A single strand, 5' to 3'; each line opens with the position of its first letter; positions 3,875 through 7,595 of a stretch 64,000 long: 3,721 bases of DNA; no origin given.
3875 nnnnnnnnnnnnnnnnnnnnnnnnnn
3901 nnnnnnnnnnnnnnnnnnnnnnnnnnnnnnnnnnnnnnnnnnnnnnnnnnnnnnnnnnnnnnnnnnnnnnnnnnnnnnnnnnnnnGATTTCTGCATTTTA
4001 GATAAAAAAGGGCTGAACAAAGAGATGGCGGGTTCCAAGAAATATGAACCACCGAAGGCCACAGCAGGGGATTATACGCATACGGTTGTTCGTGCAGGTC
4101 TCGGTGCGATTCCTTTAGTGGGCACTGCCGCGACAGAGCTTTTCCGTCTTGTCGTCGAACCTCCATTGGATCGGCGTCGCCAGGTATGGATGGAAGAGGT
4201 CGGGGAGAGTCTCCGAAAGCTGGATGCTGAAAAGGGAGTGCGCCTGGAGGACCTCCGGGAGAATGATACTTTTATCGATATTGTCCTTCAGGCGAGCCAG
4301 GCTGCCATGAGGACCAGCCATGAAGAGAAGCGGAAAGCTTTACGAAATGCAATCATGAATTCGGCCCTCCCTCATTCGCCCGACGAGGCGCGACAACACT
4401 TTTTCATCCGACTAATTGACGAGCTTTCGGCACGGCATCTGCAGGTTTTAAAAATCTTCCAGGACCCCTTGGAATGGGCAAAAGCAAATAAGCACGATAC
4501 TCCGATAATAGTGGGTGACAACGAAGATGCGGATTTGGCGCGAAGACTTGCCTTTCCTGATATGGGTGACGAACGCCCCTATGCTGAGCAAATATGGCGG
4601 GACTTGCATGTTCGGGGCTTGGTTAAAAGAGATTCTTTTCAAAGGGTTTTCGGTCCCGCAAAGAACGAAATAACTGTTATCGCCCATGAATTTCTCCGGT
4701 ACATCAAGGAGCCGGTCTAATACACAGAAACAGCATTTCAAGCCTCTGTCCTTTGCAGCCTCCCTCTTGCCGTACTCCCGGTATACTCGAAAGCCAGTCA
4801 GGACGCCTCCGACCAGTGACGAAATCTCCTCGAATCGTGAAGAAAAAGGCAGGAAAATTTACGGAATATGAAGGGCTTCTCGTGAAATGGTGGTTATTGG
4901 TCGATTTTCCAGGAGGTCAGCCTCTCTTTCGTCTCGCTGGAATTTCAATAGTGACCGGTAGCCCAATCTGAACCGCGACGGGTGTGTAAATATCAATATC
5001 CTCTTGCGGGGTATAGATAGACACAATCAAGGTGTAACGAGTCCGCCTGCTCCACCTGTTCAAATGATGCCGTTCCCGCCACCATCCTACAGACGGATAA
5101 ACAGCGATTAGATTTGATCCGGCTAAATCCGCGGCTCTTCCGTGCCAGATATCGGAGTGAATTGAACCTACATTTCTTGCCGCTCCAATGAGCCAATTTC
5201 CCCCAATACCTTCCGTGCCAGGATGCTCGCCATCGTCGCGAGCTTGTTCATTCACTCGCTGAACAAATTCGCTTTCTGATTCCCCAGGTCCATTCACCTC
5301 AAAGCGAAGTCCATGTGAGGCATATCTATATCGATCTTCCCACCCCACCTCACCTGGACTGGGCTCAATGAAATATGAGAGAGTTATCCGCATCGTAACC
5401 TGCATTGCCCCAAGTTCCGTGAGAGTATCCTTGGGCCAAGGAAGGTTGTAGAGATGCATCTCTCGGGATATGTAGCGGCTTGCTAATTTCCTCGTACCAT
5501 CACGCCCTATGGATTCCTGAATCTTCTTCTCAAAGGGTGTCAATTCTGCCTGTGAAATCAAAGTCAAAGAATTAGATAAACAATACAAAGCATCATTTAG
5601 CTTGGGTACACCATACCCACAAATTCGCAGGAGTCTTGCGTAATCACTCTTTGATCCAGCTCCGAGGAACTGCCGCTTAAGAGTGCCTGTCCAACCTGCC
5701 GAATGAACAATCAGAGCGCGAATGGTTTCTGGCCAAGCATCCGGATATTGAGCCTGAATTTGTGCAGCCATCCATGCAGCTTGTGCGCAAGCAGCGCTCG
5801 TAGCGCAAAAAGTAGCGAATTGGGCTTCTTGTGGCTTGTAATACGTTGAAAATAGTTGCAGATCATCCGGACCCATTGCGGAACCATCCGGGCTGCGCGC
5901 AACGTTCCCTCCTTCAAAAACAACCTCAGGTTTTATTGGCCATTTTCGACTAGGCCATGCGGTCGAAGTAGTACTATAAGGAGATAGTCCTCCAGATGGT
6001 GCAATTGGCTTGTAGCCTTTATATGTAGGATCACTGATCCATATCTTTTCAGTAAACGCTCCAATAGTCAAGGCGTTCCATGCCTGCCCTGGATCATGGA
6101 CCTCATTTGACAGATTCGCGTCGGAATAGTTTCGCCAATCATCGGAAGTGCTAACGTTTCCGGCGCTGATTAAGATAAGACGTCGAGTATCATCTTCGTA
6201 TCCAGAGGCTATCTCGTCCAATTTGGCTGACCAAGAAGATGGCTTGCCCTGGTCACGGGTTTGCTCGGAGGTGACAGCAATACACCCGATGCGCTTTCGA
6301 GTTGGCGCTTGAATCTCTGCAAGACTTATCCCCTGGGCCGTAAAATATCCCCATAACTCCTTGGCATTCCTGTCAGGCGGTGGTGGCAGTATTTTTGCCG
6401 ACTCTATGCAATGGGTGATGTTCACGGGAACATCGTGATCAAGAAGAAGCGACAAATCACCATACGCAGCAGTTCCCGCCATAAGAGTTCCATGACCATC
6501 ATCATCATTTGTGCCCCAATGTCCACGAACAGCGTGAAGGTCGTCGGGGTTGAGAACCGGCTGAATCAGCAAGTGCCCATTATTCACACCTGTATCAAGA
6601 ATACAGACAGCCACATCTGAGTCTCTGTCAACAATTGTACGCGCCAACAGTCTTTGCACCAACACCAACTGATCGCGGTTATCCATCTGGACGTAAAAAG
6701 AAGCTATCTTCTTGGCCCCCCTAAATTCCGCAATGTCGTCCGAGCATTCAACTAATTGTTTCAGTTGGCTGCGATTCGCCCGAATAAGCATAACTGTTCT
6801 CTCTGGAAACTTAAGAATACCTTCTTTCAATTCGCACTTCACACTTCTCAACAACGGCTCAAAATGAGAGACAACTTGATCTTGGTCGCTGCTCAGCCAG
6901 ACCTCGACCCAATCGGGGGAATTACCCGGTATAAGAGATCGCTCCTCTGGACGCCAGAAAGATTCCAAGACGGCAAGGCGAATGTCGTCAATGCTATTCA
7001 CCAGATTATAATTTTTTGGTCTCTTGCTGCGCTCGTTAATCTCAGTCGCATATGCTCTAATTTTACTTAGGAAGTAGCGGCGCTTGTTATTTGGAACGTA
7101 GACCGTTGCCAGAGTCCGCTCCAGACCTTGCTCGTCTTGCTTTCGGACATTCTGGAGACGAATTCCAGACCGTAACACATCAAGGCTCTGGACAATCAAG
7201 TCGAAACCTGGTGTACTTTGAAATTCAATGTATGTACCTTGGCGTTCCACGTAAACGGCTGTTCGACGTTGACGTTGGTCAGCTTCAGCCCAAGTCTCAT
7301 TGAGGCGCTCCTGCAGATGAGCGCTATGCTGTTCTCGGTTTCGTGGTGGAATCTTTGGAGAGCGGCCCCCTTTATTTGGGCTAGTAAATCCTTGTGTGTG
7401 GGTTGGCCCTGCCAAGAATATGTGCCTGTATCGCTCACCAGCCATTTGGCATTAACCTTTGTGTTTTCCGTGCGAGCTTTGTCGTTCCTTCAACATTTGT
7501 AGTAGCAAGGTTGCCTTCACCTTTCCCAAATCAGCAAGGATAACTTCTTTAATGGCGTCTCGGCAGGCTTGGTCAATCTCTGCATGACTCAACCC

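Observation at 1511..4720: Plus-strand three-gene cassette built around a CAP12/PycTIR-type TIR-like protein with no nucleotide cyclase: candidate undescribed anti-phage module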

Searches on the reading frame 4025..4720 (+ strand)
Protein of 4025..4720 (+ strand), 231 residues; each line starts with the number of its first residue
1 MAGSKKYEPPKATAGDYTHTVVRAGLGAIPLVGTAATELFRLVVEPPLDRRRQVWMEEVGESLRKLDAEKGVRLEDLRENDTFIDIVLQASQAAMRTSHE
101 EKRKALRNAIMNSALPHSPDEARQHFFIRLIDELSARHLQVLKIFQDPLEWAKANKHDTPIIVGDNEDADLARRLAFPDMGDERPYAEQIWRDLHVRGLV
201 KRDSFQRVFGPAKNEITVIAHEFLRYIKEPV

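Call 4: search_protein_families(library=pfam, proteins=[window:4025-4720:+], max_evalue=1)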
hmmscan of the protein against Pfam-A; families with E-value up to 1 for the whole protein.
window:4025-4720:+ (231 aa): 2 families
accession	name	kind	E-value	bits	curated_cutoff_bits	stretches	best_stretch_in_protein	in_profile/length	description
PF14337.13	Abi_alpha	-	0.03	14.7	29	1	72-148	19-93/196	Abortive infection alpha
PF20121.4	DUF6511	-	0.18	12.7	28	1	56-111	16-63/69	Family of unknown function (DUF6511)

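Call 5: search_protein_families(library=padloc, proteins=[window:4025-4720:+], max_evalue=1)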
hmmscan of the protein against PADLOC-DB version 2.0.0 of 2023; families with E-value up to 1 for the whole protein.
window:4025-4720:+ (231 aa): 0 families

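Call 6: search_protein_families(library=ncbifam, proteins=[window:4025-4720:+], max_evalue=1)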
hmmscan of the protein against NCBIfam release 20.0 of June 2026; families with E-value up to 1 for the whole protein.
window:4025-4720:+ (231 aa): 1 family
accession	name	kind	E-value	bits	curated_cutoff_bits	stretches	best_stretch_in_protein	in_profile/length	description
TIGR01837.1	PHA_granule_1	subfamily_domain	0.077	13.1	94.7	1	15-80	3-67/118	poly(hydroxyalkanoate) granule-associated protein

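Call 17: find_homologous_proteins(query=window:4025-4720:+)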
Query window:4025-4720:+ (231 aa): 46 proteins with E <= 0.001 among 825 candidates.
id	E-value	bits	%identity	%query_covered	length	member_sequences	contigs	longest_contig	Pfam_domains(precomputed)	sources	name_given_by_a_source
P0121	2.1e-149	513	100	100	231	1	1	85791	-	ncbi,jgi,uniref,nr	ncbi:MAG: hypothetical protein C4520_06040 [Candidatus Abyssobacteria bacterium SURF_5]|uniref:Uncha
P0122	2.6e-65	238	48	100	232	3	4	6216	-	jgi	jgi:hypothetical protein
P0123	7.8e-65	237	48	98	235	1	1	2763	-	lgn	-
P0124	7.5e-63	230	49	100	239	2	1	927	-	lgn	-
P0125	4.7e-61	224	47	98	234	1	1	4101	-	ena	-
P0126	9.8e-59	217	46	100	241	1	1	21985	-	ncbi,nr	ncbi:MAG: hypothetical protein JXM70_07995 [Pirellulales bacterium]|nr:hypothetical protein [Pirellu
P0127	4.8e-57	211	48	87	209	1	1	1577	-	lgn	-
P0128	4.3e-56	208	44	100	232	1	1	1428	-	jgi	jgi:hypothetical protein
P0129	3.7e-55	205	45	100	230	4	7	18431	-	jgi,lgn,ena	-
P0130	4.5e-55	205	43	100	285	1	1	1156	-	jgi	jgi:hypothetical protein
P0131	1.1e-54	204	45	100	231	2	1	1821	-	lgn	-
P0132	1.2e-54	203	44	100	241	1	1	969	-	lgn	-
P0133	1.6e-54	203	44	99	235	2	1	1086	-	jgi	-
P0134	3.0e-54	202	46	97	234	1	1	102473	-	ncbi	-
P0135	3.4e-54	202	45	100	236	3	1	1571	-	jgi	jgi:hypothetical protein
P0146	2.8e-49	186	42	98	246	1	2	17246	-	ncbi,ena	-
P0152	2.2e-44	170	42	95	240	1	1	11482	-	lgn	-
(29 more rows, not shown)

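Call 19: find_encoding_contigs(protein=P0134, flank=8000, max_places=3)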
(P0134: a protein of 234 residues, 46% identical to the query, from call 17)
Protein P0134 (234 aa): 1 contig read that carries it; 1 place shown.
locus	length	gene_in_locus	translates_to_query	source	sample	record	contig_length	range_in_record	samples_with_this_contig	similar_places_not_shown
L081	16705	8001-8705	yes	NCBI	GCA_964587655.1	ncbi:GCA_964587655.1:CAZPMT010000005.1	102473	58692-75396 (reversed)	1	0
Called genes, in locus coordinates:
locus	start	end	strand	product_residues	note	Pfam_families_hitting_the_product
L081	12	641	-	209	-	PF01725:Ham1p_like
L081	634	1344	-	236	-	PF01138:RNase_PH, PF03725:RNase_PH_C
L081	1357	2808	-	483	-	PF22694:CtpB_N-like (weak), PF00595:PDZ, PF13180:PDZ_2 (weak), PF17820:PDZ_6, PF03572:Peptidase_S41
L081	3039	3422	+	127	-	PF00011:HSP20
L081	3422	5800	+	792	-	PF02190:LON_substr_bdg, PF00004:AAA, PF07724:AAA_2 (faint), PF07728:AAA_5, PF22667:Lon_lid, PF05362:Lon_C, PF13541:ChlI (weak)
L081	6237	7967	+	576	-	PF13847:Methyltransf_31 (faint), PF01555:N6_N4_Mtase, PF04471:Mrr_cat (weak), PF22722:NA-iREase1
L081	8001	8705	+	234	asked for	-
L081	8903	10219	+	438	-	PF13088:BNR_2, PF02012:BNR (faint)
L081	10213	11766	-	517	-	PF00370:FGGY_N, PF02782:FGGY_C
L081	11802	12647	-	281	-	PF02585:PIG-L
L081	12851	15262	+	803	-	PF02838:Glyco_hydro_20b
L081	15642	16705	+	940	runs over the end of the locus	PF01344:Kelch_1 (faint), PF24981:Beta-prop_ATRN-LZTR1 (faint), PF07679:I-set (weak), PF13927:Ig_3 (faint), PF24681:Kelch_KLHDC2_KLHL20_DRC7, PF13415:Beta-prop_FBX42, PF24681:Kelch_KLHDC2_KLHL20_DRC7, PF13415:Beta-prop_FBX42, +1 more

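Call 20: find_encoding_contigs(protein=P0126, flank=8000, max_places=3)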
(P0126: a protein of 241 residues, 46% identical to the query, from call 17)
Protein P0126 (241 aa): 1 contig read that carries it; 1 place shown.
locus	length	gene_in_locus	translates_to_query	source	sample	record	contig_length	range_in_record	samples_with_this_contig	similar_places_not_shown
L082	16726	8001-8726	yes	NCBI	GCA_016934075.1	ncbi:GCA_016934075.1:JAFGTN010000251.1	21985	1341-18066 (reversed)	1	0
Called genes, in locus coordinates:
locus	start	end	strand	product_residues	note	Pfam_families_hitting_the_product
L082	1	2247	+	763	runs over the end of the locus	PF03629:SASA, PF13313:DUF4082 (weak)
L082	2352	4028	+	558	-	PF00404:Dockerin_1 (weak)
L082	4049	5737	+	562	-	PF00657:Lipase_GDSL, PF13472:Lipase_GDSL_2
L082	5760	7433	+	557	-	PF02638:GHL10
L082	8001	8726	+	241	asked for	-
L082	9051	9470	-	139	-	-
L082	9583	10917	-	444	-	PF05065:Phage_capsid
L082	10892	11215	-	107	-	-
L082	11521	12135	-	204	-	-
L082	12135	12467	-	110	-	PF05119:Terminase_4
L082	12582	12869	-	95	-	-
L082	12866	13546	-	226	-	PF01695:IstB_IS21 (faint)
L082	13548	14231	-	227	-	-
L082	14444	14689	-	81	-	PF12728:HTH_17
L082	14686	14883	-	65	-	-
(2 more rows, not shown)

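Call 22: find_encoding_contigs(protein=P0129, flank=6000, max_places=4)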
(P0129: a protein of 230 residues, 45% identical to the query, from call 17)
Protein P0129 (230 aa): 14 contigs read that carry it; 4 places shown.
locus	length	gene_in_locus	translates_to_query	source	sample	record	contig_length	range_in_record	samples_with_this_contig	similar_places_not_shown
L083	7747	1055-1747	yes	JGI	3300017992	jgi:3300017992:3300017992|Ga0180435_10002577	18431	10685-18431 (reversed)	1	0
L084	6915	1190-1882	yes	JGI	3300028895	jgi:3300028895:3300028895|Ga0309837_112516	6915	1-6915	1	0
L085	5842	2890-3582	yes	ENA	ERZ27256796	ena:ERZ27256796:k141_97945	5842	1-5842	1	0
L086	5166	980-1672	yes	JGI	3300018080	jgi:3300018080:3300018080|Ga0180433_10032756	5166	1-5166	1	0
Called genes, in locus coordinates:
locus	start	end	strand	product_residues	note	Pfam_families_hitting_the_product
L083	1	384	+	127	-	?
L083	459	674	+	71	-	-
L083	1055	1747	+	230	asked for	-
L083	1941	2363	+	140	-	-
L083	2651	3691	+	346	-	PF00487:FA_desaturase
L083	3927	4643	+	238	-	PF00392:GntR, PF07729:FCD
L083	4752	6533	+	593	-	PF01476:LysM (faint), PF00496:SBP_bac_5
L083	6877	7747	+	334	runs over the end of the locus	PF19300:BPD_transp_1_N, PF00528:BPD_transp_1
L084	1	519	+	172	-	?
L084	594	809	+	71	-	-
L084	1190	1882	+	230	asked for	-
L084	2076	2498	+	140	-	-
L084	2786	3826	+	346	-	PF00487:FA_desaturase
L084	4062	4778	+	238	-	PF00392:GntR, PF07729:FCD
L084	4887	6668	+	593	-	PF01476:LysM (faint), PF00496:SBP_bac_5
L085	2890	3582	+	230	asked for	-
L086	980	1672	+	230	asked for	-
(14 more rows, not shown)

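Call 38: search_protein_families(library=phrogs, proteins=[window:4025-4720:+], max_evalue=0.1)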
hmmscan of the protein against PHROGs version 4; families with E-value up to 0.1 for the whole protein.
window:4025-4720:+ (231 aa): 1 family
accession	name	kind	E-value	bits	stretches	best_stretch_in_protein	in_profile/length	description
phrog_26838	-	unknown function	7.8e-08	33.2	1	21-146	13-135/221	-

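Call 41: find_encoding_contigs(protein=P0146, flank=6000, max_places=2)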
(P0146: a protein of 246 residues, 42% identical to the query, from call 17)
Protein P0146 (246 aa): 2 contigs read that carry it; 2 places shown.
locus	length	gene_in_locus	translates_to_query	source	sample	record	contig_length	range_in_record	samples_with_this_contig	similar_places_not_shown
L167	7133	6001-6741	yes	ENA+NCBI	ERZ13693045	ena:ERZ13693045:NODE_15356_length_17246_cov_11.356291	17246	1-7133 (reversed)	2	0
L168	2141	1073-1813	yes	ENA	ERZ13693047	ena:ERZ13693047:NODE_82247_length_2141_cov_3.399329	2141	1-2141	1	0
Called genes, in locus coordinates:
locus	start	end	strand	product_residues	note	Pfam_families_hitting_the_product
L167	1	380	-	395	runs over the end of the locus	PF00930:DPPIV_N (faint), PF07676:PD40 (faint), PF26550:Tricorn_2nd, PF26549:Tricorn_N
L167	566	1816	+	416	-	PF01408:GFO_IDH_MocA, PF02894:GFO_IDH_MocA_C, PF19051:GFO_IDH_MocA_C2 (faint), PF22725:GFO_IDH_MocA_C3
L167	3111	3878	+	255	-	-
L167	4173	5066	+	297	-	-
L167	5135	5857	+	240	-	-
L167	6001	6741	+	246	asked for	-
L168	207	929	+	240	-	-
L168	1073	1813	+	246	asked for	-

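Call 42: find_encoding_contigs(protein=P0152, flank=6000, max_places=2)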
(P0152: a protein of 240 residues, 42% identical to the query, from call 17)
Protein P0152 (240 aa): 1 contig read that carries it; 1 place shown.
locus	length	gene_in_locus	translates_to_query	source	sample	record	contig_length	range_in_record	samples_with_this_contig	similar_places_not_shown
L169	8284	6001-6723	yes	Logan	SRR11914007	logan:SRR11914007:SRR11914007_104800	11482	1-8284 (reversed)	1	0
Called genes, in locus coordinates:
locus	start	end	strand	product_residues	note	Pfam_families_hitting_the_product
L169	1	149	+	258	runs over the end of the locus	PF10127:RlaP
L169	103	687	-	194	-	PF24741:AlkZ-rel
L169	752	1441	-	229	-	PF09844:DUF2071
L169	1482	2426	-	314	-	PF01370:Epimerase, PF08338:DUF1731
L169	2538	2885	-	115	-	PF01451:LMWPc (faint)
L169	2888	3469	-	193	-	PF22784:PTP-SAK, PF22785:Tc-R-P, PF00782:DSPc (weak), PF22741:PTP-NADK, PF05706:CDKN3 (weak)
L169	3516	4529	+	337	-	-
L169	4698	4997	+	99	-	PF01910:Thiamine_BP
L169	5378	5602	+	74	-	PF20068:Amphi-Trp (weak)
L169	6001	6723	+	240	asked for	-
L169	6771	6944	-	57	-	-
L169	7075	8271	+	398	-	PF00872:Transposase_mut, PF10551:MULE (faint)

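Call 70: search_protein_families(library=pfam, alignment_id=A4, max_evalue=1)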
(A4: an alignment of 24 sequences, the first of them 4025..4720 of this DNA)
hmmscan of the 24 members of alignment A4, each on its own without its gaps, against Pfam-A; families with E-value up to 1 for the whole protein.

A. member 1, window:4025-4720:+ (231 aa): 2 families
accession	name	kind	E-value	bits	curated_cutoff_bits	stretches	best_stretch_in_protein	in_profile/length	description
PF14337.13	Abi_alpha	-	0.03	14.7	29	1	72-148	19-93/196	Abortive infection alpha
PF20121.4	DUF6511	-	0.18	12.7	28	1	56-111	16-63/69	Family of unknown function (DUF6511)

B. families by the number of members that match (of 24 scanned): 27 families (the first 25 are shown)
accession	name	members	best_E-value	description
PF14337.13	Abi_alpha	6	0.0055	Abortive infection alpha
PF25097.1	ARM_Cnot1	2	0.019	Cnot1 ARM repeat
PF20321.3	DUF6616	1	0.0067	Family of unknown function (DUF6616)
PF07176.17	DUF1400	1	0.0094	Alpha/beta hydrolase of unknown function (DUF1400)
PF04961.17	FTCD_C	1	0.02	Formiminotransferase-cyclodeaminase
PF08287.16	DASH_Spc19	1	0.026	Spc19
PF14011.11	ESX-1_EspG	1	0.056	EspG family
PF22900.2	UCH_UBL1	1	0.067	Ubiquitin carboxyl-terminal hydrolases, Ubiquitin-like 1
PF23590.1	NOT1_connector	1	0.068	CCR4-NOT transcription complex subunit 1, NOT1_connector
PF09589.15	HrpA_pilin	1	0.069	HrpA pilus formation protein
PF12659.13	Stn1_C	1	0.074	Telomere capping C-terminal wHTH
PF18057.6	DUF5594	1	0.087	Domain of unknown function (DUF5594)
PF17098.10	Wtap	1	0.089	WTAP/Mum2p family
PF02575.21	YbaB_DNA_bd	1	0.092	YbaB/EbfC DNA-binding family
PF23787.1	DUF7172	1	0.11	Domain of unknown function (DUF7172)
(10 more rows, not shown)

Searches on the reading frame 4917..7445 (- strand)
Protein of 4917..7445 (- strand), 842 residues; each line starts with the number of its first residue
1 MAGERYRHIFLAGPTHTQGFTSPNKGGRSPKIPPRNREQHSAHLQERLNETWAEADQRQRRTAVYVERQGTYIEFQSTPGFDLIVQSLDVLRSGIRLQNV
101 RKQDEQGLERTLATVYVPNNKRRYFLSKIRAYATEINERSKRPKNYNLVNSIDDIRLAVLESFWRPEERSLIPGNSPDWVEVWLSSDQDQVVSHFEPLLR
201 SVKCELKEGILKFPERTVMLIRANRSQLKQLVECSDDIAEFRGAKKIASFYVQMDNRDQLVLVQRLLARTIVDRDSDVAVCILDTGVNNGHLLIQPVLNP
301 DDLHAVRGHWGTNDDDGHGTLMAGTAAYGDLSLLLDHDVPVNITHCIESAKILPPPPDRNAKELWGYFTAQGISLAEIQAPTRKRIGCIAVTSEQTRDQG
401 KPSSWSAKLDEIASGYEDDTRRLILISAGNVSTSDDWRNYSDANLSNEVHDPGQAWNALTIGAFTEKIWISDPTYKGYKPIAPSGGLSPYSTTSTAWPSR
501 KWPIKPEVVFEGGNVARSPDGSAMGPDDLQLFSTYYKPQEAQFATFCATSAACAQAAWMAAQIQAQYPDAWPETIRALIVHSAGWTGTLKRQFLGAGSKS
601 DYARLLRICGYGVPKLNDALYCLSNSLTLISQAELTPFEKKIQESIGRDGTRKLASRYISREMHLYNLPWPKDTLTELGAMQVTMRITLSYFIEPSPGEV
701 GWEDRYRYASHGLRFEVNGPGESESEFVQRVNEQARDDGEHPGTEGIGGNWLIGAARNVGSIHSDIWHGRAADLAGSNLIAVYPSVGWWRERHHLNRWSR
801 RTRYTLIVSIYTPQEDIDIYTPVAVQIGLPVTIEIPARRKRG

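Call 4: search_protein_families(library=pfam, proteins=[window:4917-7445:-], max_evalue=1)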
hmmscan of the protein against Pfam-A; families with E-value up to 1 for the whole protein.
window:4917-7445:- (842 aa): 2 families
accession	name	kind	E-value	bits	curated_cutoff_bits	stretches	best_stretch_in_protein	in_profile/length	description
PF00082.27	Peptidase_S8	-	3.3e-59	201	21.8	1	276-612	2-288/288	Subtilase family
PF16806.10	ExsD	-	0.29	11.8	27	1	256-273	8-25/79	Antiactivator protein ExsD N-terminal domain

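Call 5: search_protein_families(library=padloc, proteins=[window:4917-7445:-], max_evalue=1)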
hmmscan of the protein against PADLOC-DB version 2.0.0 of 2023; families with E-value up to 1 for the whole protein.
window:4917-7445:- (842 aa): 5 families
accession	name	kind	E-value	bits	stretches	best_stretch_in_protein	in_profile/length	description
PDLC02198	IetS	-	2e-26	90.2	2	423-824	391-776/795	-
PDLC02197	IetS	-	1.2e-20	71.5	1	187-637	170-579/749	-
PDLC02201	IetS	-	2.5e-18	63.7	1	191-636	175-569/781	-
PDLC04233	IetS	-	1.1e-17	61.5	2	445-637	493-709/855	-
PDLC02199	IetS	-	5.6e-08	29.4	1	278-637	316-648/826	-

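Call 6: search_protein_families(library=ncbifam, proteins=[window:4917-7445:-], max_evalue=1)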
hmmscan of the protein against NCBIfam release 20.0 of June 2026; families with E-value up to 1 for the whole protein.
window:4917-7445:- (842 aa): 2 families
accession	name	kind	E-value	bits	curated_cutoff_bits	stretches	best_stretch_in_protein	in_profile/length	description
NF042956.1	IteS_antiphage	equivalog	5e-18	64.7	900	1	189-637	170-577/747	S8 family anti-phage peptidase IteS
TIGR03921.1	T7SS_mycosin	equivalog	5.3e-08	32.4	278.75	2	276-327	13-61/353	type VII secretion-associated serine protease mycosin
